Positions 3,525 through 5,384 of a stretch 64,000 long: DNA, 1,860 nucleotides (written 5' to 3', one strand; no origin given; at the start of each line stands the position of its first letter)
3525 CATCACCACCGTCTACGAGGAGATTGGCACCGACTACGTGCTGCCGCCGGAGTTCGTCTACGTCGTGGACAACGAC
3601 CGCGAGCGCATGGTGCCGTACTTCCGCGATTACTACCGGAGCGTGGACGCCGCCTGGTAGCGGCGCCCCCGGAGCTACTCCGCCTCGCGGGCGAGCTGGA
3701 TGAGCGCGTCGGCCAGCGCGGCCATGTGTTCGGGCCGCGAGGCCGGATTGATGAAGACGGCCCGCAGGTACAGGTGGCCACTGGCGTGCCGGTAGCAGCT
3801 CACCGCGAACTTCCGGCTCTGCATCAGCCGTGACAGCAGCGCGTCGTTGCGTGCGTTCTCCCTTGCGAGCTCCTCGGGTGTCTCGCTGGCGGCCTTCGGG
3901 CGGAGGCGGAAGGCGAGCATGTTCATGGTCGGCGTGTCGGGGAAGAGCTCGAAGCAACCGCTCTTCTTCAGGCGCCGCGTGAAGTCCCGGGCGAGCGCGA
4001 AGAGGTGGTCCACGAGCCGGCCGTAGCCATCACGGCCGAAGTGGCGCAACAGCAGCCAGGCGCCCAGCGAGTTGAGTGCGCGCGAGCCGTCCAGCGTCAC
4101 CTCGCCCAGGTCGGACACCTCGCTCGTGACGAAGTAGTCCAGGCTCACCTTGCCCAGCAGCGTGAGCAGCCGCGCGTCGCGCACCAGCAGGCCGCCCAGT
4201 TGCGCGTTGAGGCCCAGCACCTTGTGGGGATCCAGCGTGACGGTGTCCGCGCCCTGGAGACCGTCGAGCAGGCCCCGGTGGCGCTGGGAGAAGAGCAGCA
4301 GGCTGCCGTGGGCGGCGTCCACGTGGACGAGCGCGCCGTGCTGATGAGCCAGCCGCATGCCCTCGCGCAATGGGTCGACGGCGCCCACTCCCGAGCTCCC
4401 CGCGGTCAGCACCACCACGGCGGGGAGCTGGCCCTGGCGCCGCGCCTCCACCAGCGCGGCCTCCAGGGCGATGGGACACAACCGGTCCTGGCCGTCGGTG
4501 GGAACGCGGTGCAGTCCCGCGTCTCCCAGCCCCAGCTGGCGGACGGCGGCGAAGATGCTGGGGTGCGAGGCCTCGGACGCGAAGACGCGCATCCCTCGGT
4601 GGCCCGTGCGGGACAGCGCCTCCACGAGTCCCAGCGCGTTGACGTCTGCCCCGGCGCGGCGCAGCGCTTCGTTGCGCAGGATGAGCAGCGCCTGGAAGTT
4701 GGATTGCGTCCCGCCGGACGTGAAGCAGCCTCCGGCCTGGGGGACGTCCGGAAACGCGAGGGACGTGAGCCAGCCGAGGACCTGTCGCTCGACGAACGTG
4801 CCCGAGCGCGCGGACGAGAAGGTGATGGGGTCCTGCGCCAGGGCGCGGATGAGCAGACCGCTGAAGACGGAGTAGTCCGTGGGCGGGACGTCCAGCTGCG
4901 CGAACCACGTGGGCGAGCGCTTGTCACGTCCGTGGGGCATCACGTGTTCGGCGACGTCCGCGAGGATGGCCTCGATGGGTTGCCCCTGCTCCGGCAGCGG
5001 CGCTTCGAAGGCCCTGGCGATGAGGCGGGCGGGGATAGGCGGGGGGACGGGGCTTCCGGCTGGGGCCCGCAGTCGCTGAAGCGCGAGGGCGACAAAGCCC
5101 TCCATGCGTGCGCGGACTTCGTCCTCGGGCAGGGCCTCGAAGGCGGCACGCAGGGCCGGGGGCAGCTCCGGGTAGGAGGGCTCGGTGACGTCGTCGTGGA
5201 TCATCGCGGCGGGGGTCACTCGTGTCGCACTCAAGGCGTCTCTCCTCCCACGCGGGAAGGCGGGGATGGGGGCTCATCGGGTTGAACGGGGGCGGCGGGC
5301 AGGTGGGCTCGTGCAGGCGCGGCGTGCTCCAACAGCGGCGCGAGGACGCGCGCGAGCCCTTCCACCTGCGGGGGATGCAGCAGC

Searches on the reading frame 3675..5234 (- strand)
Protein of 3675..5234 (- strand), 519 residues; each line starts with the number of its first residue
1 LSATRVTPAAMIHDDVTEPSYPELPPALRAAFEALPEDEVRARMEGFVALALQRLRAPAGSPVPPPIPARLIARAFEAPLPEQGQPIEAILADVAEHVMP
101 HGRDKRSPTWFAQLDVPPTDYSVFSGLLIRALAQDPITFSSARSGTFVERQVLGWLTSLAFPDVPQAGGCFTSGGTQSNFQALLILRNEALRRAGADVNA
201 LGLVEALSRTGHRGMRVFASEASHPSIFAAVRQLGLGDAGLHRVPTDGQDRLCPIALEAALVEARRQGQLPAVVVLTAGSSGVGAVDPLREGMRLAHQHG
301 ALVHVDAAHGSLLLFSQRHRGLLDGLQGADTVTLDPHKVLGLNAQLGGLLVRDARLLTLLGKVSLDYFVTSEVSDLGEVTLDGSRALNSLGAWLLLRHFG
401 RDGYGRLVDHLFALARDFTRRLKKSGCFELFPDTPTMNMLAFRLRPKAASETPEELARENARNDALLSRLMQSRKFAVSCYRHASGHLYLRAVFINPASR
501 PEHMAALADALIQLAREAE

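Call 6: search_protein_families(library=pfam, proteins=[window:3675-5234:-], max_evalue=0.001)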
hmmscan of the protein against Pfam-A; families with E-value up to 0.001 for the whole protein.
window:3675-5234:- (519 aa): 2 families
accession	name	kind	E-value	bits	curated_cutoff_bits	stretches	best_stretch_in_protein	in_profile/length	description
PF00282.25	Pyridoxal_deC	-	2.3e-48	165.3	27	1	75-444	7-374/375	Pyridoxal-dependent decarboxylase conserved domain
PF00266.25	Aminotran_5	-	6.4e-06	25.8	21.5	1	207-310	81-179/371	Aminotransferase class-V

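Call 30: search_protein_families(library=ncbifam, proteins=[window:3675-5234:-], max_evalue=0.001)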
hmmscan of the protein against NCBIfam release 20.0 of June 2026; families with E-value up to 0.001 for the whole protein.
window:3675-5234:- (519 aa): 11 families
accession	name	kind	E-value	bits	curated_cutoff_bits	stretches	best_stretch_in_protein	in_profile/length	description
NF052646.1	DABADecarRhbB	equivalog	4.3e-53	180.6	900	1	79-519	69-486/491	L-2,4-diaminobutyrate decarboxylase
TIGR03799.1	NOD_PanD_pyr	equivalog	1.9e-50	171.8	606.1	1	77-460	59-452/522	pyridoxal-dependent aspartate 1-decarboxylase PanP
TIGR03812.1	tyr_de_CO2_Arch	equivalog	2.5e-24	85.8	299.4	1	273-447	157-329/375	tyrosine decarboxylase MfnA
TIGR01788.1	Glu-decarb-GAD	equivalog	8.4e-06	24.7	380.4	1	301-452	223-372/431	glutamate decarboxylase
NF002748.0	PRK02769.1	equivalog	1.7e-05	23.7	305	1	262-426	152-314/382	histidine decarboxylase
TIGR01976.1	am_tr_V_VC1184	hypoth_equivalog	4.3e-05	23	352.35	1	273-360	161-240/401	cysteine desulfurase-like protein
NF002806.0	PRK02948.1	subfamily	0.00014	20.9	304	0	194-308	68-176/381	IscS subfamily cysteine desulfurase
NF047603.1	SerpalmtaseAlphaP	equivalog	0.0002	20.2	670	1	272-325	177-229/399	serine palmitoyltransferase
TIGR01822.1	2am3keto_CoA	equivalog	0.00021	20.3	493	1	256-368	156-268/393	glycine C-acetyltransferase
TIGR03402.1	FeS_nifS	equivalog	0.00045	19.1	530.75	0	195-308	68-174/379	cysteine desulfurase NifS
TIGR03811.1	tyr_de_CO2_Ent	equivalog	0.00075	18.1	905.3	0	326-412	371-462/608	tyrosine decarboxylase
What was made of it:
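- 3675..5234 (-): PLP-dependent decarboxylase (DABA decarboxylase / PanP-like) immediately downstream. Possible cluster member. Calls 6, 30.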
